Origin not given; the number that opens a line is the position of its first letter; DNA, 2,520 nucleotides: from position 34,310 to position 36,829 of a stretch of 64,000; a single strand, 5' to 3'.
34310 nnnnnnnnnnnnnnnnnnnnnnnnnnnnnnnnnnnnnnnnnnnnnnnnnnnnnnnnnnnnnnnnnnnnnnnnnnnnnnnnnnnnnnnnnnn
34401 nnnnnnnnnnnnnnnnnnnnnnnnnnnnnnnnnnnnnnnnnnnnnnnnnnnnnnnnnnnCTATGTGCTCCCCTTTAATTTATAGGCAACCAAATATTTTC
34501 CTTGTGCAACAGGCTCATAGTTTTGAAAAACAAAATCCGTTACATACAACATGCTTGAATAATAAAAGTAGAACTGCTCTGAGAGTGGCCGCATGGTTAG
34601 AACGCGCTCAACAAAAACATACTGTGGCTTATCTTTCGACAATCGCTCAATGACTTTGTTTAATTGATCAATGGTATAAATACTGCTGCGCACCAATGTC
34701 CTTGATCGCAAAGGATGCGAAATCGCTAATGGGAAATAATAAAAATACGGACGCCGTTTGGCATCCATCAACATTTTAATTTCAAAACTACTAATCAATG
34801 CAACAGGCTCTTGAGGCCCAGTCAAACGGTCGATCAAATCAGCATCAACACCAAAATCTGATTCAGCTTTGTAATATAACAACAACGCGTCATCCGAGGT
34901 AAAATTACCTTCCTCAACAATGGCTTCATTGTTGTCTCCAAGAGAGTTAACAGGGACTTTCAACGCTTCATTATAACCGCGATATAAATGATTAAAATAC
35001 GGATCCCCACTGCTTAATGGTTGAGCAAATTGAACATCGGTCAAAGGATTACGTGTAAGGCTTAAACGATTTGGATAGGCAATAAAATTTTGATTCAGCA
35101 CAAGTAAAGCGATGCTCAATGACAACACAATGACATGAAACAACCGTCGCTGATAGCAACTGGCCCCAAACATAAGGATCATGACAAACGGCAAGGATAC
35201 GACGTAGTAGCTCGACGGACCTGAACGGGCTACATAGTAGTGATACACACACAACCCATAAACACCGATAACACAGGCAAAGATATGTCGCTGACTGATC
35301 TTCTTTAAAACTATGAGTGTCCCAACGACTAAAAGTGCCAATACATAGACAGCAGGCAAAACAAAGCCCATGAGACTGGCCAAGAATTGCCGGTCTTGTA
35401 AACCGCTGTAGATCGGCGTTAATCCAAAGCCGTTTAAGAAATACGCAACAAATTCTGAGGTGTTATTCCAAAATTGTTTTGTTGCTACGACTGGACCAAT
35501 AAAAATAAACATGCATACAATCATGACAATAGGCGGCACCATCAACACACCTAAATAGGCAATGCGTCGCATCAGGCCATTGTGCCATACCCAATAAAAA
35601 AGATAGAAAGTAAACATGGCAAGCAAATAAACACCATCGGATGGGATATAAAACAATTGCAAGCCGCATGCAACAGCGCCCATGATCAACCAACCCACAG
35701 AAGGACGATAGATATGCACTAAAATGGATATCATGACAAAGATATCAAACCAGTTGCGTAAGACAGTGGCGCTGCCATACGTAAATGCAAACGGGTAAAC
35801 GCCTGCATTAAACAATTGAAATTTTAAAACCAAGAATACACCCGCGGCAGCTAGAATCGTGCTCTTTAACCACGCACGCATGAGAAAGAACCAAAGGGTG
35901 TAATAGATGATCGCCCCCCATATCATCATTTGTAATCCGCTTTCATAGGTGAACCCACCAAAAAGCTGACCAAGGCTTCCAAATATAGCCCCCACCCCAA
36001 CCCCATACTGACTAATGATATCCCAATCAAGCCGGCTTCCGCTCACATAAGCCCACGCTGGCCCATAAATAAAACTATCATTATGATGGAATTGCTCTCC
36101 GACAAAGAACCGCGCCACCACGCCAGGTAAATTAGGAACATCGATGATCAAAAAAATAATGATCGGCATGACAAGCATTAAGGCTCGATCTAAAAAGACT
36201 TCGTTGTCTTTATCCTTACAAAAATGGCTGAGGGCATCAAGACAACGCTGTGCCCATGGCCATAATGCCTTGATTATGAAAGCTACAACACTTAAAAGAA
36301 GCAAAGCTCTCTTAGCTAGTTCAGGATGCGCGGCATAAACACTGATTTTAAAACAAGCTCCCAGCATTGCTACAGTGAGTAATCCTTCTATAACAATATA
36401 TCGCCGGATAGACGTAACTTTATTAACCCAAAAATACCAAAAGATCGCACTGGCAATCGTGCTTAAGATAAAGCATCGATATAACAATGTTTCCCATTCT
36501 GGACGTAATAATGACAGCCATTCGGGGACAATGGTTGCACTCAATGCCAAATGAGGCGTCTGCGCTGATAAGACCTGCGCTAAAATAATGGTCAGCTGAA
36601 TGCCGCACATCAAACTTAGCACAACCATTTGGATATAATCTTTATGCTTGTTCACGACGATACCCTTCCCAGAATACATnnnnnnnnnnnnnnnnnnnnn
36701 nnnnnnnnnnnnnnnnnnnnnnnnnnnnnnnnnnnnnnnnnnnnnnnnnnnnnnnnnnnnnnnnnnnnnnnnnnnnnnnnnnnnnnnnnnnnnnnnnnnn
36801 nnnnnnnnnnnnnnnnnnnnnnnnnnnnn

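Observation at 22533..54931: Expanded paralogous family (A) of 600-800-aa polytopic membrane proteins with an unrecognised conserved C-terminal domain: six full-length, one truncated and one split copy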

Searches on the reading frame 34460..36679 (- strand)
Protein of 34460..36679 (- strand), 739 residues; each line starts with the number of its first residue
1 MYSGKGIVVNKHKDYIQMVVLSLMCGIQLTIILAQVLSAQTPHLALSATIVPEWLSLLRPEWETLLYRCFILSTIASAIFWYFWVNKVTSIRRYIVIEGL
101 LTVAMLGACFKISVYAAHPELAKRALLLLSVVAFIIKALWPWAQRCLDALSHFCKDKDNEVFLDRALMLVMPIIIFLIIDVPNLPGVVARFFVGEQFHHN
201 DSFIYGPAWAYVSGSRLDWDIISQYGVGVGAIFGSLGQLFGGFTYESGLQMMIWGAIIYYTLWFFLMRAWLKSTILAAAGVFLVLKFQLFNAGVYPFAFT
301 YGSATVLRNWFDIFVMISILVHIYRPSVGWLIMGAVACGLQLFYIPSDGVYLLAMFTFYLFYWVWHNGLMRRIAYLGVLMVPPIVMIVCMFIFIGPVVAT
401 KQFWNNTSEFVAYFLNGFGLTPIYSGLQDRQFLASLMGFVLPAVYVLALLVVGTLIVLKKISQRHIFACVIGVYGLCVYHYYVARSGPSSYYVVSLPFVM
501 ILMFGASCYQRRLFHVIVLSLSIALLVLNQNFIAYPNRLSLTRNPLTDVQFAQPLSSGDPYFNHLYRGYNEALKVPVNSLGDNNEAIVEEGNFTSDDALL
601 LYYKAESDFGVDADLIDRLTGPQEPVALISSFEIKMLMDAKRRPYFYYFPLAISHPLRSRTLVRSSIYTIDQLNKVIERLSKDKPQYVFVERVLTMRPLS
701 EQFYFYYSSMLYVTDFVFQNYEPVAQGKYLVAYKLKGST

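Call 4: search_protein_families(library=pfam, proteins=[window:34460-36679:-], max_evalue=1)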
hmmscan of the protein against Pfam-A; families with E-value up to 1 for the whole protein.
window:34460-36679:- (739 aa): 0 families

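Call 7: search_protein_families(library=ncbifam, proteins=[window:34460-36679:-], max_evalue=0.1)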
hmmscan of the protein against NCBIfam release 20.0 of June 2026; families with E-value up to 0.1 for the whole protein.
window:34460-36679:- (739 aa): 0 families

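Call 10: find_homologous_proteins(query=A2, max_evalue=0.001)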
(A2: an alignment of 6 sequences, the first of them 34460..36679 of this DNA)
Query A2 (6 sequences) (739 aa, profile of the alignment): 40 proteins with E <= 0.001 among 8000 candidates.
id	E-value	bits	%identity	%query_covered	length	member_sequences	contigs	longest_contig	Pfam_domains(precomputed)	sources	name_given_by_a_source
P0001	1.3e-262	892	67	98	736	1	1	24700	-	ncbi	-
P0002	9.3e-255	866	67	100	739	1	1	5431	-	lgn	-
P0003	8.4e-247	840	60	100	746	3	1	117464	-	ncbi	-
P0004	4.9e-241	821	50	97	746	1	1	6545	-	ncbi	-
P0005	5.1e-238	811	51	97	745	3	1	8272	-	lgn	-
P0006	4.1e-236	804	52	96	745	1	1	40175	-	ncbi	-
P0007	1.9e-234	799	48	98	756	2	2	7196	-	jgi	jgi:hypothetical protein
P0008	2.8e-231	788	50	99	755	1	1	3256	-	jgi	jgi:hypothetical protein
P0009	3.9e-231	788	52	97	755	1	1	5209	-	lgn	-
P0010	4.8e-231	788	42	96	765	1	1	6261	-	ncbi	-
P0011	3.5e-230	785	42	97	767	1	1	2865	-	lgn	-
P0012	3.8e-230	785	47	98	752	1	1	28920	-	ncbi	-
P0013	7.6e-228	777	42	93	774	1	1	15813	-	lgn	-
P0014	1.7e-226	773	49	96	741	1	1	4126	-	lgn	-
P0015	2.3e-226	772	40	97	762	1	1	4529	-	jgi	jgi:hypothetical protein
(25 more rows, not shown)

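Call 11: search_solved_structures(query=A2, max_evalue=10)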
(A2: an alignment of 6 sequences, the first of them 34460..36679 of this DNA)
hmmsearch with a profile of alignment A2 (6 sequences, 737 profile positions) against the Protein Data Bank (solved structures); distinct sequences matched with E-value up to 10: 2.
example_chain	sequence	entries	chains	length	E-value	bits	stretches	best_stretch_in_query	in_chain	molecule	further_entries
8gyz_A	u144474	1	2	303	1.4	10.6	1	645-717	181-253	Transcription factor TGA7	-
8iaz_A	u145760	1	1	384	1.6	10.4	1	662-700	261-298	Transposase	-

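Call 20: find_encoding_contigs(protein=window:34460-36679:-, flank=3000, max_places=3)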
Protein window:34460-36679:- (739 aa): no gene with exactly this product is on record in the collection.

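Call 22: find_encoding_contigs(protein=P0003, flank=10000, max_places=2)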
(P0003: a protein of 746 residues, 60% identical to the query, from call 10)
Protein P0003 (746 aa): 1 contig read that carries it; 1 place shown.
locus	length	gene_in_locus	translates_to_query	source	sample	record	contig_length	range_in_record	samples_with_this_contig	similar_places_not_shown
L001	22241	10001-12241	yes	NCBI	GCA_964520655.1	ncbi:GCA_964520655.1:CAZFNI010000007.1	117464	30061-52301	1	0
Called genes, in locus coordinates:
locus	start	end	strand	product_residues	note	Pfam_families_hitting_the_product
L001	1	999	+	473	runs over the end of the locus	PF01266:DAO (weak), PF01593:Amino_oxidase, PF12831:FAD_oxidored, PF13450:NAD_binding_8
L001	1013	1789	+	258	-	PF00106:adh_short, PF08659:KR (faint), PF13561:adh_short_C2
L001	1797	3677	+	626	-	PF13522:GATase_6, PF13537:GATase_7, PF12481:DUF3700 (weak), PF00733:Asn_synthase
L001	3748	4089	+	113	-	-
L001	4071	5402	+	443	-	PF01266:DAO (faint), PF01494:FAD_binding_3 (weak), PF07992:Pyr_redox_2 (weak), PF00732:GMC_oxred_N, PF05199:GMC_oxred_C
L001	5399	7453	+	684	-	-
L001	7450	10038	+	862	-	PF09586:YfhO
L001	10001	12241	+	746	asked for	-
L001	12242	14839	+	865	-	PF09586:YfhO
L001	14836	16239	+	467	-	PF13489:Methyltransf_23, PF08003:Methyltransf_9 (weak), PF08241:Methyltransf_11, PF08242:Methyltransf_12, PF13649:Methyltransf_25, PF13847:Methyltransf_31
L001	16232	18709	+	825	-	-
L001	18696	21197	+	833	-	PF09586:YfhO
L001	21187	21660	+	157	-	-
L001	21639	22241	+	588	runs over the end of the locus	-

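Call 30: find_related_loci(query=A3, collection=genome_contigs, flank=10000)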
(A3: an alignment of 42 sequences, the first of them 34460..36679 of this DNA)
Query A3 (739 aa) in genome_contigs; peptide patterns used: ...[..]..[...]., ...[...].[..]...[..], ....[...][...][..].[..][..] (x = any residue, [..] = any of these).
242 stretches matched a pattern; 49 encode a relative of the query (tblastn E <= 1e-3); 40 distinct loci.
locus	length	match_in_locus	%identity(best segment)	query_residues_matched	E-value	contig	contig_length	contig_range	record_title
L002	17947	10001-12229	67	1-736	0e+0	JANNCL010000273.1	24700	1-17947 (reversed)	MAG: Candidatus Omnitrophota bacterium isolate OTE_78_metabat_191 OTE_78_k141_285396, whole genome shotgun sequence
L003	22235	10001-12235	60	1-738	0e+0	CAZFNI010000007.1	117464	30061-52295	MAG TPA_asm: uncultured Planctomycetales bacterium isolate SRP342105_co1_465 genome assembly, contig: NODE_183_length_11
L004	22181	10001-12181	52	26-736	0e+0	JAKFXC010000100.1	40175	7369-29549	MAG: Candidatus Omnitrophota bacterium isolate ND2_Bin_17 ND2_0000082, whole genome shotgun sequence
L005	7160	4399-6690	50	3-734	0e+0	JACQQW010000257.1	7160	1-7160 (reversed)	MAG: Candidatus Omnitrophota bacterium isolate NC_groundwater_1343_Ag_S-0.2um_51_20 S_p2_S4_coassembly_k141_3555134, who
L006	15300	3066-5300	42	16-739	1e-180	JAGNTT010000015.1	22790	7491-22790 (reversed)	MAG: Candidatus Omnitrophota bacterium isolate Go_SlAct_bin_392 Go_SlAct_8107_length_22790_cov_9.662269, whole genome sh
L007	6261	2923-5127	42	26-737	7e-175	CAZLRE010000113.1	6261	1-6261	MAG TPA_asm: uncultured Planctomycetales bacterium isolate binchicken_co16_163 genome assembly, contig: NODE_20482_lengt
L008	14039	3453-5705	38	4-734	1e-168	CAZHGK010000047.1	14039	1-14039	MAG TPA_asm: uncultured Planctomycetales bacterium isolate SRP278252_co2_12 genome assembly, contig: NODE_9035_length_14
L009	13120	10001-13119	40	18-738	2e-155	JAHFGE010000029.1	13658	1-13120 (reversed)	MAG: Candidatus Omnitrophota bacterium isolate nzgw308 NODE_6345_length_13659_cov_2.967351, whole genome shotgun sequenc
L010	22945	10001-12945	40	84-737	7e-155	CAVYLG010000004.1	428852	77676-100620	MAG: Candidatus Omnitrophota bacterium isolate MFD01476.bin.2.120 genome assembly, contig: contig_28232, whole genome sh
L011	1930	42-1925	42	84-691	2e-160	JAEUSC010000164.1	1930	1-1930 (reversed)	MAG: Candidatus Omnitrophota bacterium isolate new MAG-293 k141_3563996, whole genome shotgun sequence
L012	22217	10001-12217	37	12-734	6e-144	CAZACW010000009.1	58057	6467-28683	MAG TPA_asm: uncultured Planctomycetales bacterium isolate SRP273308_co1_408 genome assembly, contig: NODE_550_length_58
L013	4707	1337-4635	35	2-739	1e-144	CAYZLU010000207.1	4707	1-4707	MAG TPA_asm: uncultured Planctomycetales bacterium isolate binchicken_co241_372 genome assembly, contig: NODE_22193_leng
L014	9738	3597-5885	35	3-739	3e-141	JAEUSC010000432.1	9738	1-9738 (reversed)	MAG: Candidatus Omnitrophota bacterium isolate new MAG-293 k141_2573702, whole genome shotgun sequence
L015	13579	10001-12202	37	26-739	5e-139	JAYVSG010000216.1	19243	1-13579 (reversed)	MAG: Candidatus Omnitrophota bacterium isolate GL74_DN_concoct_188_sub GL74_DN_concoct_188_sub_215, whole genome shotgun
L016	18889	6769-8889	36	45-736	3e-139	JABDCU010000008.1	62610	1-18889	MAG: Candidatus Omnitrophota bacterium isolate BWMinControl_Nextera19_MAG3 3300020833.a:Ga0206995_1008, whole genome sho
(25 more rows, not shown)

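Call 33: search_protein_representatives(alignment_id=A3)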
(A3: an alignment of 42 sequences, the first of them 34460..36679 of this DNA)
Query: 42 sequences, 752 profile positions. Proteins with E-value up to 0.001 (for the whole library): 1328; up to 1e-10: 705; up to 1e-30: 405. The best 150 are listed.
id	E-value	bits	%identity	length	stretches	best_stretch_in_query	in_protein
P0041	0.0e+00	1077.4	-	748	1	6-751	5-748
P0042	0.0e+00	1051.8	-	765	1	3-751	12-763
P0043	7.8e-291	983.3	-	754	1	9-751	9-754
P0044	3.6e-283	958.0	-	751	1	6-751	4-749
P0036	1.8e-279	945.7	-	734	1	4-751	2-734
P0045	3.5e-278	941.5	-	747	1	12-751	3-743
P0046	3.5e-277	938.2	-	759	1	8-751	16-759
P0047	1.3e-274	929.7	-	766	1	9-751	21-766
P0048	1.5e-269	912.9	-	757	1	8-751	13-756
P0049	1.1e-267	906.8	-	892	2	42-751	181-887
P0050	7.1e-267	904.1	-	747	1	8-751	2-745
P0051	2.9e-266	902.0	-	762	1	9-751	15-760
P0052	5.2e-265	897.9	-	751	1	8-751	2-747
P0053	5.6e-265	897.8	-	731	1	16-751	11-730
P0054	1.9e-264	896.0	-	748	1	6-751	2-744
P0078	1.8e-218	744.0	-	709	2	5-558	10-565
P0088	9.7e-203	692.0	-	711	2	5-565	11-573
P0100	3.7e-189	647.1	-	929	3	55-751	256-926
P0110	7.5e-184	629.6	-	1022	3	62-751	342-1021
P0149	5.4e-150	517.6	-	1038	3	49-751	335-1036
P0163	1.3e-139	483.3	-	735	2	53-561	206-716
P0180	9.9e-111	387.8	-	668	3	246-558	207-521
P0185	1.7e-96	340.7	-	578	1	5-558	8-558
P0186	4.4e-96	339.4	-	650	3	251-554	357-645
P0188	3.3e-93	329.9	-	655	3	245-557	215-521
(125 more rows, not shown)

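Call 34: predict_structure(alignment_id=A3)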
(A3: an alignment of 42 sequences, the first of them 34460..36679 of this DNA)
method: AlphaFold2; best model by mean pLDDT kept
length: 739 residues; sequences in the alignment: 42
mean_pLDDT: 90.7   pTM: 0.90
mean pLDDT of the five models: 90.7, 90.4, 89.8, 88.9, 89.0
residues with pLDDT >= 90: 550; 70-90: 144; 50-70: 36; < 50: 9
segments of 3 or more residues with pLDDT < 50: 1-9
pLDDT, mean of each block of 10 residues (from residue 1): 44 85 95 86 66 64 88 94 86 93 93 84 93 94 92 90 95 98 95 91 94 96 90 93 93 96 98 97 94 81 88 98 97 98 93 97 93 94 97 96 90 71 74 84 95 96 96 92 67 88 94 92 93 93 92 83 90 94 92 96 95 98 96 96 96 92 91 95 97 94 91 97 98 93
secondary structure, 60 per line:
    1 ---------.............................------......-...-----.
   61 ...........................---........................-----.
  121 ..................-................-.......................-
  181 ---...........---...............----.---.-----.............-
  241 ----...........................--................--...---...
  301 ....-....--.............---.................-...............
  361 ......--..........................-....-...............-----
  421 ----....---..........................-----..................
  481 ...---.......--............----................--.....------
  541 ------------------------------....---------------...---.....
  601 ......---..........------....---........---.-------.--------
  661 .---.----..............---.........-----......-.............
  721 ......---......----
elements in order (helices of 4 or more, strands of 3 or more residues): H10-38 H45-50 H60-87 H91-114 H120-138 H140-155 H157-179 H184-194 H198-212 H227-239 H245-271 H274-289 H298-304 H306-309 H312-324 H328-344 H346-366 H369-394 H396-399 H401-415 H425-428 H432-457 H463-483 H487-493 H496-507 H512-527 H530-534 H596-606 H610-619 E626-629 H633-640 H670-683 E687-691 H692-695 H701-706 H708-720 E721-726 E730-735

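Call 37: fold_search(model_id=the predicted structure, library=pdb)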
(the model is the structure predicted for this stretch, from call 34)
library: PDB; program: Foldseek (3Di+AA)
matches with E <= 10: 159; with E <= 0.001: 9
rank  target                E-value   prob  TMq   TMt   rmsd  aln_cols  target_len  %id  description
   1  5f15                  6.4e-06  1.00  0.36  0.46  11.9       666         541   12  Crystal Structure of ArnT from Cupriavidus metallidurans bound to Undecaprenyl phosphate (released 2016-02-17)
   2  5ezm                  1.8e-05  1.00  0.33  0.42  12.6       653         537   13  Crystal Structure of ArnT from Cupriavidus metallidurans in the apo state (released 2016-02-17)
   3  8b6l_I                4.0e-04  1.00  0.39  0.41  15.0       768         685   10  Subtomogram average of the human Sec61-TRAP-OSTA-translocon (released 2022-12-07)
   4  8age_A                5.1e-04  1.00  0.37  0.41  12.8       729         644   10  Structure of yeast oligosaccharylransferase complex with acceptor peptide bound (released 2022-12-07)
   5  8agb_A                5.3e-04  1.00  0.37  0.41  12.4       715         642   11  Structure of yeast oligosaccharylransferase complex with lipid-linked oligosaccharide bound (released 2022-12-07)
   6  7oci_F                6.0e-04  1.00  0.38  0.43  11.9       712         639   10  Cryo-EM structure of yeast Ost6p containing oligosaccharyltransferase complex (released 2022-02-16)
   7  7zlh_A                6.3e-04  1.00  0.38  0.42  12.6       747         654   10  Cryo-EM structure of C-mannosyltransferase CeDPY19, in apo state, bound to CMT2-Fab and anti-Fab nanobody (released 2023-01-11)
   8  6ezn_F                7.5e-04  1.00  0.40  0.44  12.3       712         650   12  Cryo-EM structure of the yeast oligosaccharyltransferase (OST) complex (released 2018-01-17)
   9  8pn9_A                7.5e-04  1.00  0.37  0.41  12.6       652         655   10  Structure of human oligosaccharyltransferase OST-A complex bound to NGI-1 (released 2024-05-08)
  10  9i5k_A                2.1e-03  1.00  0.35  0.50   6.5       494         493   12  Structure of the Chaetomium thermophilum Pmt4 homodimer (C2 symmetry) (released 2025-12-24)
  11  7zlg_A                2.2e-03  1.00  0.37  0.41  12.6       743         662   10  Cryo-EM structure of C-mannosyltransferase CeDPY19, in complex with acceptor peptide and bound to CMT2-Fab and anti-Fa (released 2023-01-11)
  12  9n9j_I                2.4e-03  1.00  0.29  0.30  16.3       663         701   11  Structure of a GRP94 folding intermediate engaged with a CCDC134- and FKBP11-bound secretory translocon (released 2025-11-19)
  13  5ogl_A                3.5e-03  1.00  0.32  0.33   8.8       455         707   13  Structure of bacterial oligosaccharyltransferase PglB in complex with an acceptor peptide and an lipid-linked oligosac (released 2017-10-25)
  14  7zli_A                3.5e-03  1.00  0.39  0.42  12.5       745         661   10  Cryo-EM structure of C-mannosyltransferase CeDPY19, in complex with Dol25-P-Man and bound to CMT2-Fab and anti-Fab nan (released 2023-01-11)
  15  3wak                  6.9e-03  1.00  0.32  0.28  15.5       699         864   11  Crystal structure of the Archaeoglobus fulgidus oligosaccharyltransferase (O29867_ARCFU) in the apo form (released 2013-10-30)
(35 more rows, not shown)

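Call 49: search_protein_families(library=pfam, alignment_id=A5, max_evalue=0.01)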
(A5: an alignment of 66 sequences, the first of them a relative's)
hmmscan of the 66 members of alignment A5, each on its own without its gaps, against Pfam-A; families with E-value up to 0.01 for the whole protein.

A. member 1, P0049 (892 aa): 0 families

B. families by the number of members that match (of 66 scanned): 1 family
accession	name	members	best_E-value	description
PF19053.6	EccD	1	0.0051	EccD-like transmembrane domain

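Call 71: list_cluster_members(proteins=[P0078, P0088, P0100, P0110, P0149, P0163, P0180, P0185, P0186, P0188])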
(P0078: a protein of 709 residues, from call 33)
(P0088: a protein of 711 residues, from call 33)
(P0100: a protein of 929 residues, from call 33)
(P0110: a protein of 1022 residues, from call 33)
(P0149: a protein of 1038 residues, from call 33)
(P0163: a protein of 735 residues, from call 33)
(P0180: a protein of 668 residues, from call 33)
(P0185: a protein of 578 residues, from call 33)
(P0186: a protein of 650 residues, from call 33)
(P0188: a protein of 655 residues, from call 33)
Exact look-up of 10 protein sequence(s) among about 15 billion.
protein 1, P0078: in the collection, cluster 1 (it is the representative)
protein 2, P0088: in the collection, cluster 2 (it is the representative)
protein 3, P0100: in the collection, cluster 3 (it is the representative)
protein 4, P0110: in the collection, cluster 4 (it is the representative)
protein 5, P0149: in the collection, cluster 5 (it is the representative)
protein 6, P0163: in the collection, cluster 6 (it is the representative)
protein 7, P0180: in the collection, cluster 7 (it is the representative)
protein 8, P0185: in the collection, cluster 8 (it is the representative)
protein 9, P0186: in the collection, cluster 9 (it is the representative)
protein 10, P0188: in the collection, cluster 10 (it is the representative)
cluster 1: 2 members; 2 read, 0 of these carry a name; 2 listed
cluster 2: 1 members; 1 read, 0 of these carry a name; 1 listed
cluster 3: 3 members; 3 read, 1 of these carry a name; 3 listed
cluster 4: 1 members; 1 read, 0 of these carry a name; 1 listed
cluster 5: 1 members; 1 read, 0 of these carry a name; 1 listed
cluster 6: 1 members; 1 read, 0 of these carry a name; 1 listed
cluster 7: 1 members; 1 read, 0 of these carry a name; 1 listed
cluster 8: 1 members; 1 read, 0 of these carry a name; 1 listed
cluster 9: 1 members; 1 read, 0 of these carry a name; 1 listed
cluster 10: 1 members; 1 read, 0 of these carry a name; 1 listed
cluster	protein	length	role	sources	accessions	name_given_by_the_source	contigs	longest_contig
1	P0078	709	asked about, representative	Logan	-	-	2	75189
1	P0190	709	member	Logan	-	-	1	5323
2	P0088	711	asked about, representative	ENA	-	-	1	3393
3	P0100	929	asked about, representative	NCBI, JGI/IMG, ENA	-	-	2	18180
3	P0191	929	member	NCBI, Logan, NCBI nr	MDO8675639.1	MAG: hypothetical protein Q7K71_05965 [Candidatus Omnitrophota bacterium] | hypothetical protein [Candidatus Omnitrophota bacterium]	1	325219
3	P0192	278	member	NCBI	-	-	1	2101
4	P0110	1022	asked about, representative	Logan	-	-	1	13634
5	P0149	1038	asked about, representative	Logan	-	-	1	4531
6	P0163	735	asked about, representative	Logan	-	-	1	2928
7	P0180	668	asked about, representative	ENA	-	-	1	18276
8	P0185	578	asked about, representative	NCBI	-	-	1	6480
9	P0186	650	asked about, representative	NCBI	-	-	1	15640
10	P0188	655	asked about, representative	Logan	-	-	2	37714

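Call 72: find_homologous_proteins(query=A5, max_evalue=1)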
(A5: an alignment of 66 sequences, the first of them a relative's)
Query A5 (66 sequences) (892 aa, profile of the alignment): 16 proteins with E <= 1 among 8000 candidates.
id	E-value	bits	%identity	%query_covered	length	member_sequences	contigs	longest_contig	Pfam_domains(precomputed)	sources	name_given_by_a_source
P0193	9.9e-280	948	33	73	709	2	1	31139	-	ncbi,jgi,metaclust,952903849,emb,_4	jgi:hypothetical protein|metaclust:\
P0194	5.5e-275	932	34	76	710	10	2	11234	-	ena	-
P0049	3.3e-257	873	100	100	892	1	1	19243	-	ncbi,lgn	-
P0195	1.1e-245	835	52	97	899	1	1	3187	-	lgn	-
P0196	2.0e-244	831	52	97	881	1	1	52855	-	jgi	-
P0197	1.6e-243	828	53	97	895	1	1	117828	-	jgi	jgi:hypothetical protein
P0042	3.7e-235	801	42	78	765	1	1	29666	-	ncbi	-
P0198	9.4e-231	786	54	97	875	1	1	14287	-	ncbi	-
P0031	3.3e-226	771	41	77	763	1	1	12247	-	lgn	-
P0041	4.9e-218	744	39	77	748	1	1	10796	-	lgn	-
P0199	5.8e-215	734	39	75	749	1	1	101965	-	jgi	jgi:hypothetical protein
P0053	1.1e-212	726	43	79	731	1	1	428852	-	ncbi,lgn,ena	-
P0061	8.8e-211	720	41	74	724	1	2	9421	-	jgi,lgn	-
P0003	8.1e-206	704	37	73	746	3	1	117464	-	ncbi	-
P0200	2.6e-4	38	34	8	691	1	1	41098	-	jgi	jgi:hypothetical protein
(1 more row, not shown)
